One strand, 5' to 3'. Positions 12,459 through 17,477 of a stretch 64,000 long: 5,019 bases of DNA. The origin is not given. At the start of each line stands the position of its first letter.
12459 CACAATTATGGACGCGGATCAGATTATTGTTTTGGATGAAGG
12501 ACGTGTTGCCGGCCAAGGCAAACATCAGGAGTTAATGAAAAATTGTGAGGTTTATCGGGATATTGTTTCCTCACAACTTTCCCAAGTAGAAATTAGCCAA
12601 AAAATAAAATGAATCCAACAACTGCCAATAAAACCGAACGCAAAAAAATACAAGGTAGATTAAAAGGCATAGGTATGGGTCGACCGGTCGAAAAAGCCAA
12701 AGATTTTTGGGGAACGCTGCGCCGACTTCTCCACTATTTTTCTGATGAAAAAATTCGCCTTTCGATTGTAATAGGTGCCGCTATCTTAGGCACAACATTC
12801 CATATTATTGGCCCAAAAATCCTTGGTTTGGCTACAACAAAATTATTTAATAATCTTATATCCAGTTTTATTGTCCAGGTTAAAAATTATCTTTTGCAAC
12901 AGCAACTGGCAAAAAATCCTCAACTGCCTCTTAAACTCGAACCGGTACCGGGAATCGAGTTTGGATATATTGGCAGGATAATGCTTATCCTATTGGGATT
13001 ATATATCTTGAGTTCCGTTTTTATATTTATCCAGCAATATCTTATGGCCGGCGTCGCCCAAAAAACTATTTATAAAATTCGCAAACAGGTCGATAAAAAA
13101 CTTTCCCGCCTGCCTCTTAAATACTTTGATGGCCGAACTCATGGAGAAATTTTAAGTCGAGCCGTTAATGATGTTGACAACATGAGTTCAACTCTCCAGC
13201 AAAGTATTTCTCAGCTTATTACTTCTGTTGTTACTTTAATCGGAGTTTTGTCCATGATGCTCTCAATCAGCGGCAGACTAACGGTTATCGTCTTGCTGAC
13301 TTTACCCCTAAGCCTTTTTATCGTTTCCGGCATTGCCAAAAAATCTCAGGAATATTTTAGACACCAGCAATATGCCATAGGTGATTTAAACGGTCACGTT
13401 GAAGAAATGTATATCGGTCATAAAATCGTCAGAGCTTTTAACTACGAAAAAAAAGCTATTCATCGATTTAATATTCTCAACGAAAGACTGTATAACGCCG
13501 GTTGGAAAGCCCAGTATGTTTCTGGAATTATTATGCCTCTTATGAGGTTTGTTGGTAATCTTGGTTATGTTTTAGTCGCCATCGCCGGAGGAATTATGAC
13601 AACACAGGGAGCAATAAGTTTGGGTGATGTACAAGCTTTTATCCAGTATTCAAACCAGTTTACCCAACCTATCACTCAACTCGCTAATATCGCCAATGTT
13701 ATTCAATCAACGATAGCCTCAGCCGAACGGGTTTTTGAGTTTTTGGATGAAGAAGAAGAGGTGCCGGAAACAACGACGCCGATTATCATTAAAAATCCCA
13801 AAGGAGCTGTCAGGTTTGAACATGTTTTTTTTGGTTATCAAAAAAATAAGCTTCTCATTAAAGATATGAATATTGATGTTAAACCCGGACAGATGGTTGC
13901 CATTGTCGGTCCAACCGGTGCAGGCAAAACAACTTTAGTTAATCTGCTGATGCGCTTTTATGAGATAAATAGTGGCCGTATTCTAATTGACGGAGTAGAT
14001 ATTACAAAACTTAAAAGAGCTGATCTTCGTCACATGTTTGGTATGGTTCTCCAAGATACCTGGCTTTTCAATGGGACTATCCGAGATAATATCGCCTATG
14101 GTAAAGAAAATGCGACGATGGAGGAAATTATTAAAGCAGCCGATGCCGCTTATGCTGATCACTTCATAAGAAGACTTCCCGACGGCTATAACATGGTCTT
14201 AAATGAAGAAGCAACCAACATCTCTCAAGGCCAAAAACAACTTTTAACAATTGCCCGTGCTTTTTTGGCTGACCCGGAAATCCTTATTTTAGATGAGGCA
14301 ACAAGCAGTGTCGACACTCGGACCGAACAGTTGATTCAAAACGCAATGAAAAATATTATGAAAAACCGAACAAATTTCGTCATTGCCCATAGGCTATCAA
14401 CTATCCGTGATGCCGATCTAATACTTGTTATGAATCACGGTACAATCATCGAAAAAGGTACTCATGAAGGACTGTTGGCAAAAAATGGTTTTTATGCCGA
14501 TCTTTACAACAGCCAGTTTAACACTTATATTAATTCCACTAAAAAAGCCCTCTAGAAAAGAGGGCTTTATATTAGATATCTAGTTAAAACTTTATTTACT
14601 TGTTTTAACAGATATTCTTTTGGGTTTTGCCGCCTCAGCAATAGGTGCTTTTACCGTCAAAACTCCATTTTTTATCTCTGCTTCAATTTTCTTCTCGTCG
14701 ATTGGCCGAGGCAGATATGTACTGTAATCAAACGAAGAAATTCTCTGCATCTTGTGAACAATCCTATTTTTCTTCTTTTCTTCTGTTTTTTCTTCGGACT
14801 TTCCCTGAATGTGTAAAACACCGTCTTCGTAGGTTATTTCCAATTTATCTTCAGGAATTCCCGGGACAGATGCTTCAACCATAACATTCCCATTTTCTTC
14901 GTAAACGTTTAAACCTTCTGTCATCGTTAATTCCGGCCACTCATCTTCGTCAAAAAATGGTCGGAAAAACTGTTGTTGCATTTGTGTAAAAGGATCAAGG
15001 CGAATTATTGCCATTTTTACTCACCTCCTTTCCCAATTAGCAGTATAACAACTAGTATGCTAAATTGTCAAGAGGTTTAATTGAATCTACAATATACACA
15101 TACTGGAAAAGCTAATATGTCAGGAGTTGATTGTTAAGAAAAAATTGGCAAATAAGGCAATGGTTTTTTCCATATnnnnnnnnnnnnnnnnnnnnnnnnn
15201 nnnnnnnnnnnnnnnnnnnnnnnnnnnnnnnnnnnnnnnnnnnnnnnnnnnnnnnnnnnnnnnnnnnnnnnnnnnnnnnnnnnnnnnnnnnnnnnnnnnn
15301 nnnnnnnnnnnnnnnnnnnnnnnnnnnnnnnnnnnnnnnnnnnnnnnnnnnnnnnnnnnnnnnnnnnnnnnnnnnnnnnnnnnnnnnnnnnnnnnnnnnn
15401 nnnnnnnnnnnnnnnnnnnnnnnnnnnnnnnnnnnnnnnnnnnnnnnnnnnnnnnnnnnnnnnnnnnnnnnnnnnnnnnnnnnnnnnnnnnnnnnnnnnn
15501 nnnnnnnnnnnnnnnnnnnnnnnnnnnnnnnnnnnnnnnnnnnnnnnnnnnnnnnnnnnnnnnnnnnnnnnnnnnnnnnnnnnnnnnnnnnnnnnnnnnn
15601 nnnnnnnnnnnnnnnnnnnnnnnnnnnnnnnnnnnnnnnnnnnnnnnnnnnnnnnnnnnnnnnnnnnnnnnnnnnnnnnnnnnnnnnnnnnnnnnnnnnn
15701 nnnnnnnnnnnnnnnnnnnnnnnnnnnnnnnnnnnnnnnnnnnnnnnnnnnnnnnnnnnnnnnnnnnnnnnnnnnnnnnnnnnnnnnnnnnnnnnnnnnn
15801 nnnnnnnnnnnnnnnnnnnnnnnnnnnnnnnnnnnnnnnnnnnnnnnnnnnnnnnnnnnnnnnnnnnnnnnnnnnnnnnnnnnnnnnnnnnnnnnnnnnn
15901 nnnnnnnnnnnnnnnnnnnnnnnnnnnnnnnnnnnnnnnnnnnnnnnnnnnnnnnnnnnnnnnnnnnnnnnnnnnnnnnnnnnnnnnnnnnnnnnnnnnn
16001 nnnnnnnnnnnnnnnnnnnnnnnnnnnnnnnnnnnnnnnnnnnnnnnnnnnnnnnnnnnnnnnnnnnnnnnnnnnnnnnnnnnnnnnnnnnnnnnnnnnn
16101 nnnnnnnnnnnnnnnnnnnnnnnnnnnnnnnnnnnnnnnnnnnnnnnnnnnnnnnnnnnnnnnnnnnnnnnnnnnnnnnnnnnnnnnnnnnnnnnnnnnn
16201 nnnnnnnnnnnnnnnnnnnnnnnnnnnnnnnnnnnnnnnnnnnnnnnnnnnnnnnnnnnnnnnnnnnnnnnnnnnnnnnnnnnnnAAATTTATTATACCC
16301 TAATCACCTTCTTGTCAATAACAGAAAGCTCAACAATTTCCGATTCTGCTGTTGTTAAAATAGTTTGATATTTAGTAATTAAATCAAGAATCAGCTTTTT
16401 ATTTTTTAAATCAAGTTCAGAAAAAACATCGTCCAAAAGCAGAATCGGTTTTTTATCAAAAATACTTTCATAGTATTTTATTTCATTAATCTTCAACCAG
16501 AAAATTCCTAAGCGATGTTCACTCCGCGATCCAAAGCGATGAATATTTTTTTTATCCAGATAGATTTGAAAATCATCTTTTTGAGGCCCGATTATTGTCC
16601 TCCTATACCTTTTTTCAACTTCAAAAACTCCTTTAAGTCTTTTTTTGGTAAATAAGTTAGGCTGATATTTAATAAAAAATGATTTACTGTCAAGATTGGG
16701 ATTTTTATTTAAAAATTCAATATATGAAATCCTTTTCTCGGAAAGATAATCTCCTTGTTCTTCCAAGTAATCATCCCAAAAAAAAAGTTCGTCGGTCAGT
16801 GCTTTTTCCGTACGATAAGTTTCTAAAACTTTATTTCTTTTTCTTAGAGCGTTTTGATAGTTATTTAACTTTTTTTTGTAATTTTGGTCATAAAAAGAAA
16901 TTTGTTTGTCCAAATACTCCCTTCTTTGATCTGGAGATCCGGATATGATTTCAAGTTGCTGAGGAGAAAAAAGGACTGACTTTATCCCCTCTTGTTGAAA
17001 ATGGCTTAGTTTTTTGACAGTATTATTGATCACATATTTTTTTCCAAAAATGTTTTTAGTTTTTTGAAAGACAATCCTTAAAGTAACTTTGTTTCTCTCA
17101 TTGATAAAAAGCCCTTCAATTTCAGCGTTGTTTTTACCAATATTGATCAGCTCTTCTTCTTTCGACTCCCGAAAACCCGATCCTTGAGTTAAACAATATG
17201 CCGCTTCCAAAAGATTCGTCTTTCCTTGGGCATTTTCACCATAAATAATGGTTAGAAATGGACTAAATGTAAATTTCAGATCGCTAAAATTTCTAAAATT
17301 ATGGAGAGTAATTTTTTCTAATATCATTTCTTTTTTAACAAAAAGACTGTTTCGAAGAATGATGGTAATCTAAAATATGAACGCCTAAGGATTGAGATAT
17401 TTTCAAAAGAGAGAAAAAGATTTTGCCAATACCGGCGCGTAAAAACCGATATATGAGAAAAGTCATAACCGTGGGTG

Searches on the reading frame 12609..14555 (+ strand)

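Call 100: search_protein_families(library=pfam, proteins=[window:12609-14555:+], max_evalue=0.001)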
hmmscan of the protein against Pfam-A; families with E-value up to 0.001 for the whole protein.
window:12609-14555:+ (648 aa): 7 families
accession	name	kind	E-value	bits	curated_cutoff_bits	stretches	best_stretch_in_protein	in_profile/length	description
PF00664.28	ABC_membrane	-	1.7e-53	182.6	28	1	53-354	3-273/274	ABC transporter transmembrane region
PF00005.33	ABC_tran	-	9.8e-32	110.9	25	1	418-566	2-137/137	ABC transporter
PF13401.12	AAA_22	-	2.3e-05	25.2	27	1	427-566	5-95/130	AAA domain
PF02463.25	SMC_N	-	2.3e-05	24.3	40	0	459-608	112-211/220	RecF/RecN/SMC N terminal domain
PF00004.35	AAA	-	5.7e-05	24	21.2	0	431-589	2-97/131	ATPase family associated with various cellular activities (AAA)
PF13304.12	AAA_21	-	0.00013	22.6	27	0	532-590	232-293/304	AAA domain, putative AbiEii toxin, Type IV TA system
PF10158.14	LOH1CR12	-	0.00086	19.8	24.7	0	150-228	50-127/131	Tumour suppressor protein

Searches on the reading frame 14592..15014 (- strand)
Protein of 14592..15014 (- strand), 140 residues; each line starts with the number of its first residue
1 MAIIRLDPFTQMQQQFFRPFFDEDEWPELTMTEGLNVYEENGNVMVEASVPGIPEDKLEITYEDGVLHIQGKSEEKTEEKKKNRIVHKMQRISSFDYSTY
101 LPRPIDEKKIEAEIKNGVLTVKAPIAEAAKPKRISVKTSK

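Call 100: search_protein_families(library=pfam, proteins=[window:14592-15014:-], max_evalue=0.001)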
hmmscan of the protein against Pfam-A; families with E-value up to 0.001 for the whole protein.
window:14592-15014:- (140 aa): 1 family
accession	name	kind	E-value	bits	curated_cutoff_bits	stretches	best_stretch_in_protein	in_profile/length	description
PF00011.27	HSP20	-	6.3e-19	68.4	20.8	1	39-136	4-101/102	Hsp20/alpha crystallin family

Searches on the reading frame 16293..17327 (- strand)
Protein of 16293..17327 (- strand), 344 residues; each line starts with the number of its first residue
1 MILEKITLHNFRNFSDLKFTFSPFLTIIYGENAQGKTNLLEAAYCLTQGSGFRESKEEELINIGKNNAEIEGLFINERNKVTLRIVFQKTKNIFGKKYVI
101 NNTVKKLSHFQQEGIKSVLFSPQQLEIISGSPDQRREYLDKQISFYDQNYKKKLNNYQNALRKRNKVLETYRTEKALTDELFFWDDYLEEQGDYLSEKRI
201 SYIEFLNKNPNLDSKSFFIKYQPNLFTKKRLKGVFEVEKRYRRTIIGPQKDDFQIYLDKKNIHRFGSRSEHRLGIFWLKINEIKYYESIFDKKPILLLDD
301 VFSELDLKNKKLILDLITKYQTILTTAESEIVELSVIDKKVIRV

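Call 100: search_protein_families(library=pfam, proteins=[window:16293-17327:-], max_evalue=0.001)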
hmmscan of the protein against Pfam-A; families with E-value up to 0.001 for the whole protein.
window:16293-17327:- (344 aa): 5 families
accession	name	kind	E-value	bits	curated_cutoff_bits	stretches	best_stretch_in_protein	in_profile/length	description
PF02463.25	SMC_N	-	2e-14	54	40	1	3-335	2-205/220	RecF/RecN/SMC N terminal domain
PF13476.12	AAA_23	-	3.8e-10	41.2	27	1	5-174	1-176/201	AAA domain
PF13175.12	AAA_15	-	3.2e-09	37.3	32.1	1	1-329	1-262/374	AAA ATPase domain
PF13304.12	AAA_21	-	3e-05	24.7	27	1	25-188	1-171/304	AAA domain, putative AbiEii toxin, Type IV TA system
PF13514.12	AAA_27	-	0.00017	21.7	22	1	1-50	1-53/206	AAA domain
